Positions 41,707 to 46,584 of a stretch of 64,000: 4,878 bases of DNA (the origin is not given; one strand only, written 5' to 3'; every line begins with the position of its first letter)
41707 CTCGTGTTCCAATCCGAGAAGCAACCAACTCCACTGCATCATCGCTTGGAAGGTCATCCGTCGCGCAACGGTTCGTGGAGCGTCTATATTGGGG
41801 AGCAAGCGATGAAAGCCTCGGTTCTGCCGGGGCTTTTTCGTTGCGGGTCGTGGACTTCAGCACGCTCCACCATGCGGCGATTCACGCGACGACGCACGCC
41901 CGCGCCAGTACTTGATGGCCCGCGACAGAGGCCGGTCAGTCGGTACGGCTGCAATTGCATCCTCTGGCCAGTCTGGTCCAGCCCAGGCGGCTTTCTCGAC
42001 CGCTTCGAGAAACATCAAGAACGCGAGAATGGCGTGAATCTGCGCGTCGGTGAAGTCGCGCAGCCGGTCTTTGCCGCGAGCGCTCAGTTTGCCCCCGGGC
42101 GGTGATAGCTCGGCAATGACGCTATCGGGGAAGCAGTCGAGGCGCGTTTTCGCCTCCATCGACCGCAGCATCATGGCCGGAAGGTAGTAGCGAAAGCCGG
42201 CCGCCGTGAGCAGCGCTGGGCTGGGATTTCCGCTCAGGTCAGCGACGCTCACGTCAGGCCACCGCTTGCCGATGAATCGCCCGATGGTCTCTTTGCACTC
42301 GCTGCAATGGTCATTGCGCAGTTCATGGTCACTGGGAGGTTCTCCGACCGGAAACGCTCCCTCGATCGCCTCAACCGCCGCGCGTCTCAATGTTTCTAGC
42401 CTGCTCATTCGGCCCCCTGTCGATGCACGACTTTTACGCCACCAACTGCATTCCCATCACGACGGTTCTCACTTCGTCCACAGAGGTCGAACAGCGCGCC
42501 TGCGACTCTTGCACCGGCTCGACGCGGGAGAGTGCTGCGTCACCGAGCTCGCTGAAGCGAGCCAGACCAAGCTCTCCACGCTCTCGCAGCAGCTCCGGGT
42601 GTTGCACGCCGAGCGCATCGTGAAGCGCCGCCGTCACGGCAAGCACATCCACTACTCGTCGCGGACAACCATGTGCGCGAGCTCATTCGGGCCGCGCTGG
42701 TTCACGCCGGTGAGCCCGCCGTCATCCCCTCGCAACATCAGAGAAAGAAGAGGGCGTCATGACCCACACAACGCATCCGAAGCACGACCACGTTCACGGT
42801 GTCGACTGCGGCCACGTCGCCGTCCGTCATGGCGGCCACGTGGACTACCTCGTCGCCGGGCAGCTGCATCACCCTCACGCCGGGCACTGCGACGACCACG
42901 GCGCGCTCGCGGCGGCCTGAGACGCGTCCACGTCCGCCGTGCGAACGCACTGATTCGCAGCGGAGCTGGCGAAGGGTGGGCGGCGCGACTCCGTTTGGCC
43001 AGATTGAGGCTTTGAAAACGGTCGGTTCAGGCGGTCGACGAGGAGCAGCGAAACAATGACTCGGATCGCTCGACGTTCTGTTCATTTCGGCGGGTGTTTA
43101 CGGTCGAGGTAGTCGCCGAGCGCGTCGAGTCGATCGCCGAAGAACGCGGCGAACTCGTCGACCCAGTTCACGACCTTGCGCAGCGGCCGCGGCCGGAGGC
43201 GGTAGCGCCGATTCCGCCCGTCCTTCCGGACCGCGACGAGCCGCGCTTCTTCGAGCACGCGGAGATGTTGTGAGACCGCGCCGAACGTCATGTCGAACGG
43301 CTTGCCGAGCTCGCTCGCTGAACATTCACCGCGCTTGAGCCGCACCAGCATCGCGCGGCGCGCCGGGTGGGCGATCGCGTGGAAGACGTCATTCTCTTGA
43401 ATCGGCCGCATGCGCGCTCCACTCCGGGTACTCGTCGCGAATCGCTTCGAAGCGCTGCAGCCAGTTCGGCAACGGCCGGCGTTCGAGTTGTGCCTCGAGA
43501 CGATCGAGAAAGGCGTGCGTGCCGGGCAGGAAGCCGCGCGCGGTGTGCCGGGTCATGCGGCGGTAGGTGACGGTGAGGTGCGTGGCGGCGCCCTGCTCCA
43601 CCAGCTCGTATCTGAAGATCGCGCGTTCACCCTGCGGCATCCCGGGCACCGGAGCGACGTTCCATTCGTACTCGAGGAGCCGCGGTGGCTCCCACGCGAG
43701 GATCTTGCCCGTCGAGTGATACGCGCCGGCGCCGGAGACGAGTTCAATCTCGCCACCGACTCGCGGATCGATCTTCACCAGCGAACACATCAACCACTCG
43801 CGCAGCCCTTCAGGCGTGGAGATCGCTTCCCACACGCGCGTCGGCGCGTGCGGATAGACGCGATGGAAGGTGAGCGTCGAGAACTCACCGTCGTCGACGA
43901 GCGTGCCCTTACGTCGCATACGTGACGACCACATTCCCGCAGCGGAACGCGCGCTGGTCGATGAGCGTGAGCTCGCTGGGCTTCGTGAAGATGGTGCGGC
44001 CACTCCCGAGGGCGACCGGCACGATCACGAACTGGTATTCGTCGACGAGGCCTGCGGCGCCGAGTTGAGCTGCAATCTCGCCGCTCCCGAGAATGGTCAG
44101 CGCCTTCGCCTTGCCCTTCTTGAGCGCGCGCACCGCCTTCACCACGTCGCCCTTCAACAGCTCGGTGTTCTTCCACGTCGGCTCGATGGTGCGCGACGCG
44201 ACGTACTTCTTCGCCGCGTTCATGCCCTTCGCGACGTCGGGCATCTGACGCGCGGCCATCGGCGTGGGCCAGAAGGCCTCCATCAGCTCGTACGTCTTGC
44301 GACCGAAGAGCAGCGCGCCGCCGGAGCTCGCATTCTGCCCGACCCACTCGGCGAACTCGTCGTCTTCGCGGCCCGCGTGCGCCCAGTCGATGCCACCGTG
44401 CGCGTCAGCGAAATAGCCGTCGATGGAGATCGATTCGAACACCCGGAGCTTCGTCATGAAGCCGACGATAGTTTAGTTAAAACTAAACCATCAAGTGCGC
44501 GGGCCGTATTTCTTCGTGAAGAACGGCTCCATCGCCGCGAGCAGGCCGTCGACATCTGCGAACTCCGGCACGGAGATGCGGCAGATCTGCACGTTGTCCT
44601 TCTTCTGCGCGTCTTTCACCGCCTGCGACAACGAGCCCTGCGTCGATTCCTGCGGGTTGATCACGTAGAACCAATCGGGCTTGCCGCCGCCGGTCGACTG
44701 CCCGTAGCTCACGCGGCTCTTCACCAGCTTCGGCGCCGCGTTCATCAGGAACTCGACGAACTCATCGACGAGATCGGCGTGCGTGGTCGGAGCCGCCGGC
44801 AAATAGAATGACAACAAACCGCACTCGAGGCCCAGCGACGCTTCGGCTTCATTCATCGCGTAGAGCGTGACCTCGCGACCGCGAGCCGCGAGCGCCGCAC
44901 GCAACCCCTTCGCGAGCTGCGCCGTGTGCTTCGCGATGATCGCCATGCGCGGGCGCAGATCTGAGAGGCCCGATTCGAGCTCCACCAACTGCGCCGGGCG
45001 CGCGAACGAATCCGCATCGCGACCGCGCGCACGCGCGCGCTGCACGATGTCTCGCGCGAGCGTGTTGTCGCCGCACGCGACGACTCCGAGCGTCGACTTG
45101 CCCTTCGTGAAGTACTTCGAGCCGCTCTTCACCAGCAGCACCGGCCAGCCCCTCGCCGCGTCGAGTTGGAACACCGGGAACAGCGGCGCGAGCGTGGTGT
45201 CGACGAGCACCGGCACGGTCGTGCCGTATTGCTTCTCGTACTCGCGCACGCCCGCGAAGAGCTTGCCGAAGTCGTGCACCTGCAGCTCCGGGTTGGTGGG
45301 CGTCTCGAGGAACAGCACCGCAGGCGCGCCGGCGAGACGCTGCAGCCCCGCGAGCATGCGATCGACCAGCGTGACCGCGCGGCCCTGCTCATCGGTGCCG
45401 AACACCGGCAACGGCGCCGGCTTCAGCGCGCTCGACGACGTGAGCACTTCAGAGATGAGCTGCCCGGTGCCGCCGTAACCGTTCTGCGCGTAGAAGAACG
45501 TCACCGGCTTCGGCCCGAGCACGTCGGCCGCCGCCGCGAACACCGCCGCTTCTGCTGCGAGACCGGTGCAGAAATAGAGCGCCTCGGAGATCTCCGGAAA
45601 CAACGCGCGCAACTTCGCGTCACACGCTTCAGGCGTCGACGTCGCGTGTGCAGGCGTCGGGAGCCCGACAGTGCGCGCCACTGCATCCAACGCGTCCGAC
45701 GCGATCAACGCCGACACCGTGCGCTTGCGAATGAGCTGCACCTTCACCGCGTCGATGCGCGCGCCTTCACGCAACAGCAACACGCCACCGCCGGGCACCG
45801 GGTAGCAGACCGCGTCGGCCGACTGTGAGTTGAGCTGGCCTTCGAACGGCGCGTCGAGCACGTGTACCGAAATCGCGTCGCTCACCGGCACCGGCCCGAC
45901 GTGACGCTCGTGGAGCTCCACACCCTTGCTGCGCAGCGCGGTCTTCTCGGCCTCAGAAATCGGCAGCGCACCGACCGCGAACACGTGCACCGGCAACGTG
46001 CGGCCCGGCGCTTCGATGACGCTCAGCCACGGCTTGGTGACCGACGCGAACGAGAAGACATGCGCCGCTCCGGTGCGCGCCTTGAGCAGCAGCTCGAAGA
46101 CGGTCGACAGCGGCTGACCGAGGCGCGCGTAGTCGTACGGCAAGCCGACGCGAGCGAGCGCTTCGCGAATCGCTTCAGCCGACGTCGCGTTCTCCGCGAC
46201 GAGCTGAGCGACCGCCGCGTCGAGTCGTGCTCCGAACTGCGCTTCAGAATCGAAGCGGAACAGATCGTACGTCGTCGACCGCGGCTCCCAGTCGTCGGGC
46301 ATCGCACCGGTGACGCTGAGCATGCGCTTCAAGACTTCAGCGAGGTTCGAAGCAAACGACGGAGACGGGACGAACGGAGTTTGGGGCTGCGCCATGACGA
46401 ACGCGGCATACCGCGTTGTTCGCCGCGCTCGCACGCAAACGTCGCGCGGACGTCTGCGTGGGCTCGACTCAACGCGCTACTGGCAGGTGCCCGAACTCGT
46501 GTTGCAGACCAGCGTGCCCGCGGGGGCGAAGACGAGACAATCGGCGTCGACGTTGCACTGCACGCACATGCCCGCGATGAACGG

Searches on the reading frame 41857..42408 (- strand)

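Call 59: search_protein_families(library=pfam, proteins=[window:41857-42408:-], max_evalue=0.001)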
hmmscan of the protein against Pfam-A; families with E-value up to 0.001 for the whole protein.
window:41857-42408:- (183 aa): 1 family
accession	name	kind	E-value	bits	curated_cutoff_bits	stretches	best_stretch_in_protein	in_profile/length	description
PF20461.3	DUF6714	-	8.8e-15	55.5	27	1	47-168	50-157/161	Family of unknown function (DUF6714)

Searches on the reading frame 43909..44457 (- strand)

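Call 59: search_protein_families(library=pfam, proteins=[window:43909-44457:-], max_evalue=0.001)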
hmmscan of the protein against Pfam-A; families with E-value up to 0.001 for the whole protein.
window:43909-44457:- (182 aa): 1 family
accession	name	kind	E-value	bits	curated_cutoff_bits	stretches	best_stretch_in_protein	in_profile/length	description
PF01872.23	RibD_C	-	4.8e-23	82.4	24.1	1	3-178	2-196/197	RibD C-terminal domain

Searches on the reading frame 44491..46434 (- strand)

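Call 59: search_protein_families(library=pfam, proteins=[window:44491-46434:-], max_evalue=0.001)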
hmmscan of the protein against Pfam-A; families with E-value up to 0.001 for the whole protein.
window:44491-46434:- (647 aa): 1 family
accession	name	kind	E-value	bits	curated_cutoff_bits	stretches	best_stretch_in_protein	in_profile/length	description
PF01053.26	Cys_Met_Meta_PP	-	5.9e-11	42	27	1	283-512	68-267/381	Cys/Met metabolism PLP-dependent enzyme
